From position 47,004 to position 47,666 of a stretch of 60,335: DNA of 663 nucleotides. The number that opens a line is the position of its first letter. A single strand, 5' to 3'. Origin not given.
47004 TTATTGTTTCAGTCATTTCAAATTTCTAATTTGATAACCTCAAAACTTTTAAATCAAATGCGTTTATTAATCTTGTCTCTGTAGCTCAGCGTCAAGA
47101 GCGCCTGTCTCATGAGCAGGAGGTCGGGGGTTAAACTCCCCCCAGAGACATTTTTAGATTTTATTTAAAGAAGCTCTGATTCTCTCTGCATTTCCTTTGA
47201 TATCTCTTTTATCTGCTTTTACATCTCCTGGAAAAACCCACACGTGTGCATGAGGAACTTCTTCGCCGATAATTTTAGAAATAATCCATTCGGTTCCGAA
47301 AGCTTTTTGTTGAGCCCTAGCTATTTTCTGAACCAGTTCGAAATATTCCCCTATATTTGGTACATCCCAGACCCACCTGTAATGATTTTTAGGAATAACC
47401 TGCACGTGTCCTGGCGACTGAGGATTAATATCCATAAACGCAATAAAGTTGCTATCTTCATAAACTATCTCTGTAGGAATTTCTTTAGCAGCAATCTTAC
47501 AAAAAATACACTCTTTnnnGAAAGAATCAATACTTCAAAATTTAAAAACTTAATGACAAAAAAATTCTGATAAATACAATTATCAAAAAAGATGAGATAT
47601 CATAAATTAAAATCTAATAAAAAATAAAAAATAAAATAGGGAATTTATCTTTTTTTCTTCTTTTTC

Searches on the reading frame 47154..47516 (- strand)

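Call 31: search_protein_families(library=pfam, proteins=[window:47154-47516:-], max_evalue=0.01)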
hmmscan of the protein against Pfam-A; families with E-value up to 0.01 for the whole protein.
window:47154-47516:- (120 aa): 2 families
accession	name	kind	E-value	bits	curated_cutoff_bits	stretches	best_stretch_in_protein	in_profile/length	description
PF01230.28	HIT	-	1.1e-16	61.7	21.5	1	11-98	2-96/98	HIT domain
PF11969.13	DcpS_C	-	2e-12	48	24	1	2-67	1-64/114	Scavenger mRNA decapping enzyme C-term binding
